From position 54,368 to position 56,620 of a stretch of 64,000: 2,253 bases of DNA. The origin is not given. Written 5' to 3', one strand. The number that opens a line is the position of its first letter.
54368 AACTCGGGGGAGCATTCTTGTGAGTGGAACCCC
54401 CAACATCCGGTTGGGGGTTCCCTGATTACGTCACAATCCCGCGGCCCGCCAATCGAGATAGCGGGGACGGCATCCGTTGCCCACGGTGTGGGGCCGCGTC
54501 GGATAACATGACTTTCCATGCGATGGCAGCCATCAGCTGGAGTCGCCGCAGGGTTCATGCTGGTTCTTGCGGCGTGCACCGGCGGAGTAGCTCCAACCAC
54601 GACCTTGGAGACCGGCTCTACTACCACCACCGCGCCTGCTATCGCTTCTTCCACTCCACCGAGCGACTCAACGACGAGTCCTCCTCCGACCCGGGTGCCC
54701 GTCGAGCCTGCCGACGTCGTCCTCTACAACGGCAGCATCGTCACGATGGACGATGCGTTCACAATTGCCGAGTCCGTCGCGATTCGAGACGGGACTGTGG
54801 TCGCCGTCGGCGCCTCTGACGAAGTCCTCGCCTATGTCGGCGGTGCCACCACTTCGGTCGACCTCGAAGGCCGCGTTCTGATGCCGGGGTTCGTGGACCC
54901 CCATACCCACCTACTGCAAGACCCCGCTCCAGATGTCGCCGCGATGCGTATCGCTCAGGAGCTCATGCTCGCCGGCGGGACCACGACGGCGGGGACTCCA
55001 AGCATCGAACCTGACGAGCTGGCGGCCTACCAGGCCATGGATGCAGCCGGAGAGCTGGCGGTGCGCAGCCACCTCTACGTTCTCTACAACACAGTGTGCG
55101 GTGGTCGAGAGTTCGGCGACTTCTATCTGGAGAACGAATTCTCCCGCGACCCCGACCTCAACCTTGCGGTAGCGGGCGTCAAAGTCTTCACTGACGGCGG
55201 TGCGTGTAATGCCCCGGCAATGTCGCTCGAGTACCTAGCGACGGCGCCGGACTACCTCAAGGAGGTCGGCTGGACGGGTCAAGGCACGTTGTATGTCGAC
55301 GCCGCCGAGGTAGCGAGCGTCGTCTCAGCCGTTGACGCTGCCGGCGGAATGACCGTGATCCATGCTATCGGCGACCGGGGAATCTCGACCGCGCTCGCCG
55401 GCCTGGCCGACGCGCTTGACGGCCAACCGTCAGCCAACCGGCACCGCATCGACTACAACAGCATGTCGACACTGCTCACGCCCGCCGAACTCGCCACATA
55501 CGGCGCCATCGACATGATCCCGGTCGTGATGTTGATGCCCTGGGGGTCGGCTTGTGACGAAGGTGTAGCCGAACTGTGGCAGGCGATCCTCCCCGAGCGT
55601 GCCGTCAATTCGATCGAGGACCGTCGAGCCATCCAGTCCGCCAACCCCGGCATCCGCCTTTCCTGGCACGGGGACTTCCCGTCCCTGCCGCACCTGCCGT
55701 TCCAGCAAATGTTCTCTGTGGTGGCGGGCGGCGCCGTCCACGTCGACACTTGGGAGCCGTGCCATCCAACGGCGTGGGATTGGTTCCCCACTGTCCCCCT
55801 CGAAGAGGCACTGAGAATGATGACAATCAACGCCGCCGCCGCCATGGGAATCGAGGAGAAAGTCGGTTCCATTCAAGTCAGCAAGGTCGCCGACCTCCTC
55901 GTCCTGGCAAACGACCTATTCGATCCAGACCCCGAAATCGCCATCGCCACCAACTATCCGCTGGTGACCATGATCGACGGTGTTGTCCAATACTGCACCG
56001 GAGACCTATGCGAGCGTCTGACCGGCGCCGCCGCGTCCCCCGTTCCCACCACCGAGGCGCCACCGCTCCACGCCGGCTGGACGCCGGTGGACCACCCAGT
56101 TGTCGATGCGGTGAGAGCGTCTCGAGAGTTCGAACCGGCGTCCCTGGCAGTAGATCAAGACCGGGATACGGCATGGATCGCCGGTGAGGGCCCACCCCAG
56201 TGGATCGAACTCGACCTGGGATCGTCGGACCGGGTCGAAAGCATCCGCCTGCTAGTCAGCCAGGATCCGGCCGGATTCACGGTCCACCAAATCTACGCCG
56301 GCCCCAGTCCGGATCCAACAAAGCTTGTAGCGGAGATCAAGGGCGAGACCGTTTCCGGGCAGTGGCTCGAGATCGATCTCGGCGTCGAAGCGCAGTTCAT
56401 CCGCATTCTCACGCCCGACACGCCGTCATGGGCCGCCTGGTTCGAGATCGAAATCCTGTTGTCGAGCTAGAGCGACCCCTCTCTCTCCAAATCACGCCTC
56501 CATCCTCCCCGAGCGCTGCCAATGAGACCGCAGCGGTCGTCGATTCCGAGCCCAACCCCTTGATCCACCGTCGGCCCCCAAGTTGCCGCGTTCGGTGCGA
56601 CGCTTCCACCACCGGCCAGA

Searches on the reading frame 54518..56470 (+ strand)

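Call 60: search_protein_families(library=pfam, proteins=[window:54518-56470:+], max_evalue=0.001)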
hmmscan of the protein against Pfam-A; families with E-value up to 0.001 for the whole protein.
window:54518-56470:+ (650 aa): 4 families
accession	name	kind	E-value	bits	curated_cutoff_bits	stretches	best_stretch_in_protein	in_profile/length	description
PF07969.17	Amidohydro_3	-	1.5e-29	104.2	29.7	2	140-490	158-470/472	Amidohydrolase family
PF01979.26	Amidohydro_1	-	3.2e-17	63.3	25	2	426-488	281-342/345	Amidohydrolase family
PF00754.31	F5_F8_type_C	-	6.5e-10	39.7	28.2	1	537-644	11-127/127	F5/8 type C domain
PF22633.2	F5_F8_type_C_2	-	1.8e-07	32.1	27.8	1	544-630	2-91/91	NedA-like, galactose-binding domain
